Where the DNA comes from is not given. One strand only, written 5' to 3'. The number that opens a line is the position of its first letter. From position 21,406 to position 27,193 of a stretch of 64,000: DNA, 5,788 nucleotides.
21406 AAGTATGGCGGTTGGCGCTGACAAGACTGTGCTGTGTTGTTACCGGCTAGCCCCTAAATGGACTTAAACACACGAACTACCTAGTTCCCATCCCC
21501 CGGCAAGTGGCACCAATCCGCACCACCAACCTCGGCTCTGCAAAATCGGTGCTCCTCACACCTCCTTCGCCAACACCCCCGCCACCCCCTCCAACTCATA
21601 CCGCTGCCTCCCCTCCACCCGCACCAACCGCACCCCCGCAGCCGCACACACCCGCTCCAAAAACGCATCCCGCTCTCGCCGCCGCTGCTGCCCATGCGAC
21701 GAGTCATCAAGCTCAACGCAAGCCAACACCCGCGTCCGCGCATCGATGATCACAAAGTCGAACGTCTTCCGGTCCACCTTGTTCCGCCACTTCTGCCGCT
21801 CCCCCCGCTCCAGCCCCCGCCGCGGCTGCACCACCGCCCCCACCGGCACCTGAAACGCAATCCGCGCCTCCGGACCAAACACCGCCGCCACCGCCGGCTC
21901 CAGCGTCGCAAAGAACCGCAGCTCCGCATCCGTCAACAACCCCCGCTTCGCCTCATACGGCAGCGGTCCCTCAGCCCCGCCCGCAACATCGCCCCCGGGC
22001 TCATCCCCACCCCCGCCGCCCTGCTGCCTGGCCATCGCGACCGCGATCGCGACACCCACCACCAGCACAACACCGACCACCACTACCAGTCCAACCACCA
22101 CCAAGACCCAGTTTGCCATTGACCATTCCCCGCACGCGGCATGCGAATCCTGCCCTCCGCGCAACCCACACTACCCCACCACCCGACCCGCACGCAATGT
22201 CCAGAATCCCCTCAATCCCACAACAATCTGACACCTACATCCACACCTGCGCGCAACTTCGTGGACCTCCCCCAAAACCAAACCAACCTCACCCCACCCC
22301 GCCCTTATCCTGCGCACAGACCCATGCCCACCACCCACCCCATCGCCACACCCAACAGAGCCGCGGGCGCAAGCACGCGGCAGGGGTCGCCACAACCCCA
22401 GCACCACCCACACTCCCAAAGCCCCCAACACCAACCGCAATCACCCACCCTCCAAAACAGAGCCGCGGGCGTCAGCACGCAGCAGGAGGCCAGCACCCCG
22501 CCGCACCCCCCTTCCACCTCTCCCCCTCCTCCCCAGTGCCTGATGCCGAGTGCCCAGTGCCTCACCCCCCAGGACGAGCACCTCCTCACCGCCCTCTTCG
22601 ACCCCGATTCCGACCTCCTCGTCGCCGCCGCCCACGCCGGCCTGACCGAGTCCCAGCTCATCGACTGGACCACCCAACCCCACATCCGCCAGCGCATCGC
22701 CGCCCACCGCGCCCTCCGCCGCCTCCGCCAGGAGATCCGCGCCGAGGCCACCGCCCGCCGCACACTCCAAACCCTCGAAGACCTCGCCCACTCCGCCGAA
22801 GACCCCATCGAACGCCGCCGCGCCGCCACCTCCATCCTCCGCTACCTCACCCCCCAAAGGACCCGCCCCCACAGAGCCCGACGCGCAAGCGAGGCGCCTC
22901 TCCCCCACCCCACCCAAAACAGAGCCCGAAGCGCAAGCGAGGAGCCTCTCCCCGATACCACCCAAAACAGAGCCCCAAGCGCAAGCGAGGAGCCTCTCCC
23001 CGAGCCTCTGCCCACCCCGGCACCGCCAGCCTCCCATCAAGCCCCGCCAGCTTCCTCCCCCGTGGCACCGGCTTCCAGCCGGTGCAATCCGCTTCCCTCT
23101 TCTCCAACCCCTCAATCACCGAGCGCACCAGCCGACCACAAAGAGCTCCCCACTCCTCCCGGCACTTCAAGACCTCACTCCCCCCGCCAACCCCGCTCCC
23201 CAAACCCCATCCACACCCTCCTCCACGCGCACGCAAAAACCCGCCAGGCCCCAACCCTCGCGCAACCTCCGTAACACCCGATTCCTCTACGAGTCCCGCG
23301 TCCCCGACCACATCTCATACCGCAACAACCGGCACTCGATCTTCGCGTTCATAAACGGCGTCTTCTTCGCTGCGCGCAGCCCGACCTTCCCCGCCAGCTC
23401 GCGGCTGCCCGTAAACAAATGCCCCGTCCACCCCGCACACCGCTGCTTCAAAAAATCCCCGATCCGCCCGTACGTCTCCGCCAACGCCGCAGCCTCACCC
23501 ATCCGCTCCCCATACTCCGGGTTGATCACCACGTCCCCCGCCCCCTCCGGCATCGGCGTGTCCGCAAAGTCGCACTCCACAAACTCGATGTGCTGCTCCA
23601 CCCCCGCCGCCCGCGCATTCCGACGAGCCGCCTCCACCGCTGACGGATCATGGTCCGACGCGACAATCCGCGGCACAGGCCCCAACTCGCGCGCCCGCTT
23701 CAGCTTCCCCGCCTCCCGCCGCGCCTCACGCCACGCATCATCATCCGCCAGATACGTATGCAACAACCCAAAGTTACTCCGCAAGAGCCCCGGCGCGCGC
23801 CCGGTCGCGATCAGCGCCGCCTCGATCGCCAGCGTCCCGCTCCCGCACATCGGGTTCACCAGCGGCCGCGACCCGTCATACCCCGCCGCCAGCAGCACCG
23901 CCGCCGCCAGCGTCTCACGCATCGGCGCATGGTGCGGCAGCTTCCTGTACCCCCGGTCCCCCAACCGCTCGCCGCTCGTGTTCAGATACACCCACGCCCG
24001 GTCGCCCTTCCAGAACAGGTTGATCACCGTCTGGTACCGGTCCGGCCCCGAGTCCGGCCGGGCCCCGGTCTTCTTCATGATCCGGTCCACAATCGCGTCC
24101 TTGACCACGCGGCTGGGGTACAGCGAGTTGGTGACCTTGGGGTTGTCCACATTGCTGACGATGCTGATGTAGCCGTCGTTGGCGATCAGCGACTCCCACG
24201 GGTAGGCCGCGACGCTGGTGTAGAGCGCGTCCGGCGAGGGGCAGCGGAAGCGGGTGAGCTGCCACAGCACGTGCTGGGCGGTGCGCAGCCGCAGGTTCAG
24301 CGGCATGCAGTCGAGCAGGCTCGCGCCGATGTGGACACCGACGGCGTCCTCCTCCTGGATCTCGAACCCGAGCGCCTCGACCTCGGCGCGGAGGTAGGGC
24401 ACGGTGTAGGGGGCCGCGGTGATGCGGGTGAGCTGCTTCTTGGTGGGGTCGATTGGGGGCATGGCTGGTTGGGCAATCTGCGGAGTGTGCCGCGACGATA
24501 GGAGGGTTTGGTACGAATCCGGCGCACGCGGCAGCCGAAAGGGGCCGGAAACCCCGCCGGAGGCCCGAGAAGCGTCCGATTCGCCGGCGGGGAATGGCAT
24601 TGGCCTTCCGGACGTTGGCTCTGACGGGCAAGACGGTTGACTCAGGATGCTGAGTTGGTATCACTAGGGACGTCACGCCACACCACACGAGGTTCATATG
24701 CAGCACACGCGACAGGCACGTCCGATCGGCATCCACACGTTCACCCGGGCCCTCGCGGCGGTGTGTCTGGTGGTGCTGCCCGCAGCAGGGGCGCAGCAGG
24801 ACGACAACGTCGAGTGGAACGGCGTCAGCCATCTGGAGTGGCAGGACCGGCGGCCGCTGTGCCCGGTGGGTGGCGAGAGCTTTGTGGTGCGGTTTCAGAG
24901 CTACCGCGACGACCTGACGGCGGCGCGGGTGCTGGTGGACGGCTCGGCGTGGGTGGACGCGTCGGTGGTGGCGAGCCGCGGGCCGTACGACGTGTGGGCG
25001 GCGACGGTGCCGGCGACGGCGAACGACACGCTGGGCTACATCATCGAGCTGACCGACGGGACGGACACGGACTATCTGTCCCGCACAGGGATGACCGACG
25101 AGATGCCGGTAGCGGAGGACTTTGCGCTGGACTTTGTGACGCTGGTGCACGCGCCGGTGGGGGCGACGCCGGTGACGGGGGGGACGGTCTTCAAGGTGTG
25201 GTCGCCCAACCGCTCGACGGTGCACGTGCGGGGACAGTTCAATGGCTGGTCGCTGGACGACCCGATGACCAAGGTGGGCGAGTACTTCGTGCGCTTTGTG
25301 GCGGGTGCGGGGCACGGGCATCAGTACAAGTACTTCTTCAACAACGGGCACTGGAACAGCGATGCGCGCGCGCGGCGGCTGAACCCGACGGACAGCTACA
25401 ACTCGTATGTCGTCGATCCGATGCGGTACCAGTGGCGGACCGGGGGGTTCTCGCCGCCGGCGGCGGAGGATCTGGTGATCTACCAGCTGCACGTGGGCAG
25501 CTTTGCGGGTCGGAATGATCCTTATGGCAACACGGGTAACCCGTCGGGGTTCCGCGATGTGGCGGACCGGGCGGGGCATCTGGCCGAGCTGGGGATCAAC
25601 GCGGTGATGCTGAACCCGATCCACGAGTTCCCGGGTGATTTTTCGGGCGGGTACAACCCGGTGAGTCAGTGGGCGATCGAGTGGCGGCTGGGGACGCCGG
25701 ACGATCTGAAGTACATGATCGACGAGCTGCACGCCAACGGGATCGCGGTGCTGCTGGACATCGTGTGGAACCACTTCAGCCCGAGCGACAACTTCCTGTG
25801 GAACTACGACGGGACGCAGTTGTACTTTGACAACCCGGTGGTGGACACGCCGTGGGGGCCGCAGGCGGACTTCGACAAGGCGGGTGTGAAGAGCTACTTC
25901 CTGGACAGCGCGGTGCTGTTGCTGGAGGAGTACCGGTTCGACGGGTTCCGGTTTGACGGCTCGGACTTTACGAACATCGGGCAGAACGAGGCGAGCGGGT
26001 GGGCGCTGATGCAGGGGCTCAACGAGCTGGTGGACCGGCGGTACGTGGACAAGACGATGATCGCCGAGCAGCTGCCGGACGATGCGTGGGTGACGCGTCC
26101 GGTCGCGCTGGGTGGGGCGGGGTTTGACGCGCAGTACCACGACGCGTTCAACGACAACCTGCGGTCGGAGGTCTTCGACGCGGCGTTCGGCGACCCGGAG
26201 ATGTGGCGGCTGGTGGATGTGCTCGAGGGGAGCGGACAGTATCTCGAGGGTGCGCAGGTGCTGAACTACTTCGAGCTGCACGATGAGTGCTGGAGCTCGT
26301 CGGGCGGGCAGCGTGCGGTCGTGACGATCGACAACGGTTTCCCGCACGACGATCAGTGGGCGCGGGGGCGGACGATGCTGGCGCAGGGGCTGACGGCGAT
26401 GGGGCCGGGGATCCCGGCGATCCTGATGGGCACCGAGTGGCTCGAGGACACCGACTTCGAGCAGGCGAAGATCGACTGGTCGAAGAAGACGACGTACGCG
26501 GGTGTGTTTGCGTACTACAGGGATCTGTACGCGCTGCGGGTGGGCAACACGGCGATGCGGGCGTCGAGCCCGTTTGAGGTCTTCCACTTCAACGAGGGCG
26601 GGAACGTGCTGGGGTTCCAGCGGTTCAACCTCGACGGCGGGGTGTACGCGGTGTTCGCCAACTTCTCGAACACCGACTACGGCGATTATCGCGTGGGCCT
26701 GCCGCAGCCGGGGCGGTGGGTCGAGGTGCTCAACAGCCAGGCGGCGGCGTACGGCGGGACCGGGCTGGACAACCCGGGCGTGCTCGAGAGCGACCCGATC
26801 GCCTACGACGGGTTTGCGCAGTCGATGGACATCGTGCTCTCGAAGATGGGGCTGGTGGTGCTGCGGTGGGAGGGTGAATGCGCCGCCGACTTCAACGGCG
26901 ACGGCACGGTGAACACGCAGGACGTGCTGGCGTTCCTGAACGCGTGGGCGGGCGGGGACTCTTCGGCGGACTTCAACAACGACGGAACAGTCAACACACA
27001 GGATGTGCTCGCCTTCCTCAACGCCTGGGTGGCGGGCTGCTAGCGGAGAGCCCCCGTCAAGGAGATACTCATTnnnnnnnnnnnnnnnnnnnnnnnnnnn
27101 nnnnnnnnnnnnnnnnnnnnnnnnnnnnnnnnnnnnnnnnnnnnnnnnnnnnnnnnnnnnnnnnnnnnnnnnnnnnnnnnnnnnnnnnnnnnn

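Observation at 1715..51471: Thirteen proteins in one 64-kb window end in the same double EF-hand/dockerin-like module with a terminal Cys, and no cohesin-like partner is in sight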

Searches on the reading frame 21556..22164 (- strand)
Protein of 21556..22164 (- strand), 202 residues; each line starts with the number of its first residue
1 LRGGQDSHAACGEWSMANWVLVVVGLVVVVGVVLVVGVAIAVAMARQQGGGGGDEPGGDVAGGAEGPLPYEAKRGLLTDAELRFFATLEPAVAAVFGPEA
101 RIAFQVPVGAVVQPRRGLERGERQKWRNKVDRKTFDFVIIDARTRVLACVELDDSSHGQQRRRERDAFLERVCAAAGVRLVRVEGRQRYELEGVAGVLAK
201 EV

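Call 30: search_protein_families(library=pfam, proteins=[window:21556-22164:-], max_evalue=0.01)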
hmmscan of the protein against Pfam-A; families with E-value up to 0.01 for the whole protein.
window:21556-22164:- (202 aa): 2 families
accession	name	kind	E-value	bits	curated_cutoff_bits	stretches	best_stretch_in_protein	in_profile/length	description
PF10881.14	DUF2726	-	2.6e-26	92.3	24.7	1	74-195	2-120/126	Protein of unknown function (DUF2726)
PF18741.7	MTES_1575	-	0.0015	19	38.2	1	121-187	13-80/96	REase_MTES_1575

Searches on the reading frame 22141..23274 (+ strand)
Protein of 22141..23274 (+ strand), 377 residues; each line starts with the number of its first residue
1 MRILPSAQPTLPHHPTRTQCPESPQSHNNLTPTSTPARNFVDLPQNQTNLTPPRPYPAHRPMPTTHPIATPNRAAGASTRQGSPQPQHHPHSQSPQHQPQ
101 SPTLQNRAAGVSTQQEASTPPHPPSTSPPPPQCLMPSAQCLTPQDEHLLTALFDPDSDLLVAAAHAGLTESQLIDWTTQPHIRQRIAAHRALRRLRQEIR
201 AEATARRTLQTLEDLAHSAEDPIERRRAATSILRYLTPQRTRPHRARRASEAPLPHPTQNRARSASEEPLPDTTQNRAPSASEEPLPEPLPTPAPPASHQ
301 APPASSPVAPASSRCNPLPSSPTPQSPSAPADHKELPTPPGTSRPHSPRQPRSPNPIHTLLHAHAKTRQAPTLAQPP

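Call 30: search_protein_families(library=pfam, proteins=[window:22141-23274:+], max_evalue=0.01)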
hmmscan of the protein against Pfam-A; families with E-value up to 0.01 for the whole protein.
window:22141-23274:+ (377 aa): 0 families

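Call 54: search_protein_families(library=ncbifam, proteins=[window:22141-23274:+], max_evalue=0.01)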
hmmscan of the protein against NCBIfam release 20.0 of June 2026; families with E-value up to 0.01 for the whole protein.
window:22141-23274:+ (377 aa): 1 family
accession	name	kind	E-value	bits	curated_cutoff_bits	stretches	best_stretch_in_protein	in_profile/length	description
NF007230.0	PRK09648.1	subfamily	0.0021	17.8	209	1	106-203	98-193/195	RNA polymerase sigma factor ShbA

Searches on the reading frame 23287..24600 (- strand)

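Call 13: search_protein_families(library=pfam, proteins=[window:23287-24600:-], max_evalue=0.01)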
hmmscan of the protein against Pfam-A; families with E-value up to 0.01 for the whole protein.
window:23287-24600:- (437 aa): 8 families
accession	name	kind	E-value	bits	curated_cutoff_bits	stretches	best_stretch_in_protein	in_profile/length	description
PF01170.24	UPF0020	-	1.8e-43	149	22.3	1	216-425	1-195/197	RMKL-like, methyltransferase domain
PF02926.22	THUMP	-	2.6e-06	28.2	20.6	1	124-206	5-83/84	THUMP domain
PF13649.12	Methyltransf_25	-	3.3e-06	28.1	27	1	308-360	20-70/97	Methyltransferase domain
PF22020.1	RlmL_1st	-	9.8e-06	25.9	27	1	70-112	14-55/55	RlmL ferredoxin-like domain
PF08241.18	Methyltransf_11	-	4.1e-05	24.6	21.2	1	307-360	18-66/95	Methyltransferase domain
PF13847.12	Methyltransf_31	-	0.00039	20.6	27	1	303-360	22-80/145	Methyltransferase domain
PF05175.20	MTS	-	0.0025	17.9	23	1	309-366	55-111/170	Methyltransferase small domain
PF06325.19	PrmA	-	0.0029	17.6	22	0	311-359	186-231/296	Ribosomal protein L11 methyltransferase (PrmA)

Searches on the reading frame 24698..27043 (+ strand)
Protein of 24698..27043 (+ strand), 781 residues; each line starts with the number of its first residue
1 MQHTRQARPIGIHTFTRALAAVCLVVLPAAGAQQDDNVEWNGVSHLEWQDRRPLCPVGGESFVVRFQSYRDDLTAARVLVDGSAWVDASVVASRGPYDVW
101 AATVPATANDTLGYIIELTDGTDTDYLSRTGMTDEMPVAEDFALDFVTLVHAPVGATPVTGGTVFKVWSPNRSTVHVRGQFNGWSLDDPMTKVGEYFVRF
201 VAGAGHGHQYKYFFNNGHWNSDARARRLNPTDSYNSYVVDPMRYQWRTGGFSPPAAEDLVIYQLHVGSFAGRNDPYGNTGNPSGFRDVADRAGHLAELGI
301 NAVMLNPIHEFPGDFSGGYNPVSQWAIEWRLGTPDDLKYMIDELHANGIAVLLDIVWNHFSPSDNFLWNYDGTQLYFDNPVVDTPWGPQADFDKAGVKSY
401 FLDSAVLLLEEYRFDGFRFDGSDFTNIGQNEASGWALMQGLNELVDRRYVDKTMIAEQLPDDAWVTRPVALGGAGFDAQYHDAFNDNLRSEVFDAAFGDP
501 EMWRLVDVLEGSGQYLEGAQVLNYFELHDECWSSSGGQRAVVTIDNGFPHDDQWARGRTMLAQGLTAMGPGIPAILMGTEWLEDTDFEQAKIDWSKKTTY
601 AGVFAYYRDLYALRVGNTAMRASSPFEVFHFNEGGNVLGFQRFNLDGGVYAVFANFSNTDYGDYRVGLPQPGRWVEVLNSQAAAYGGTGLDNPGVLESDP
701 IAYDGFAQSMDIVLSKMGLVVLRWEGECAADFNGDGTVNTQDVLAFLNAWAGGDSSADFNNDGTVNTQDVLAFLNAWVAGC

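Call 9: search_protein_families(library=ncbifam, proteins=[window:24698-27043:+], max_evalue=0.01)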
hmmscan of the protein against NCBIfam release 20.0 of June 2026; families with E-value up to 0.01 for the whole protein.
window:24698-27043:+ (781 aa): 33 families (the best 25 are shown)
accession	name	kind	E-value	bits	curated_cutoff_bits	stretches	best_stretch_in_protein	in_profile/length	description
NF008967.0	PRK12313.1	equivalog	3e-65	220.8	577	1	161-725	38-628/633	1,4-alpha-glucan branching protein GlgB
TIGR02402.1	trehalose_TreZ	equivalog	5.8e-64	216.3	538.8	1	164-587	2-424/545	malto-oligosyltrehalose trehalohydrolase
NF003811.1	PRK05402.1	equivalog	2.3e-62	211.4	741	2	158-480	26-377/619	1,4-alpha-glucan branching protein GlgB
TIGR01515.1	branching_enzym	equivalog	5.2e-53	180.6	463.95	1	161-723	28-607/607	1,4-alpha-glucan branching enzyme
NF011293.0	PRK14705.1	equivalog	5e-38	130.3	2376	1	161-719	638-1217/1224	1,4-alpha-glucan branching enzyme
NF009221.0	PRK12568.1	equivalog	6.9e-38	130.2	1270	1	162-722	154-741/745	1,4-alpha-glucan branching enzyme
NF011294.0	PRK14706.1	equivalog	1.9e-32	112.3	1284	1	159-727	35-627/642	1,4-alpha-glucan branching enzyme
TIGR02104.1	pulA_typeI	equivalog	1.1e-19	70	504.5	2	154-420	12-319/605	type I pullulanase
NF041540.1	dockerin_GC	domain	8.8e-16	58.1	29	1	728-781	1-67/67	GC-type dockerin domain-anchored protein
TIGR02456.1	treS_nterm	equivalog_domain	1.6e-14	53.4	678.35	1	258-366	5-107/539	maltose alpha-D-glucosyltransferase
TIGR02100.1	glgX_debranch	equivalog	1.7e-14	52.9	640.9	1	209-422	105-343/688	glycogen debranching protein GlgX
NF041321.1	Alpha-amyl_MalA_Halo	equivalog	1.5e-13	50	875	1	253-362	254-357/666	alpha-amylase MalA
TIGR02403.1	trehalose_treC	equivalog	7.1e-13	48.1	799.05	1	258-365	4-105/544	alpha,alpha-phosphotrehalase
NF041090.1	Cyc-maltodext_AglB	equivalog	3.5e-11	42.6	540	1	287-370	66-147/470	cyclomaltodextrinase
NF051899.1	BetGalacBglAAgro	equivalog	7.2e-10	37.9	900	1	260-368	7-107/537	beta-galactosidase BglA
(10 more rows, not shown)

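Call 10: search_protein_families(library=pfam, proteins=[window:24698-27043:+], max_evalue=0.01)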
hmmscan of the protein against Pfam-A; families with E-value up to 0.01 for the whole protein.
window:24698-27043:+ (781 aa): 8 families
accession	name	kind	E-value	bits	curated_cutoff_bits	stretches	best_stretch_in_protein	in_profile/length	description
PF02806.24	Alpha-amylase_C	-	1.4e-15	57.8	21.2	1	632-724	6-94/95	Alpha amylase, C-terminal all-beta domain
PF00128.31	Alpha-amylase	-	1.6e-11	44.5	22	1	287-363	20-95/446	Alpha amylase, catalytic domain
PF02922.24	CBM_48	-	1.5e-10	41.7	22.4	1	154-222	2-73/83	Carbohydrate-binding module 48 (Isoamylase N-terminal domain)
PF00404.24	Dockerin_1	-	2.2e-05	25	22.9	1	730-771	2-50/57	Dockerin type I domain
PF16561.11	AMPK1_CBM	-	0.00045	20.8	26.8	1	167-224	6-62/85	Glycogen recognition site of AMP-activated protein kinase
PF00036.39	EF-hand_1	-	0.00052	19.8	25.4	0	730-748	9-27/29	EF hand domain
PF13405.12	EF-hand_6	-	0.0014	18.7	25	0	730-748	9-27/30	EF-hand domain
PF18952.6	DUF5696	-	0.0059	15.6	25.6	1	295-404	276-384/612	Family of unknown function (DUF5696)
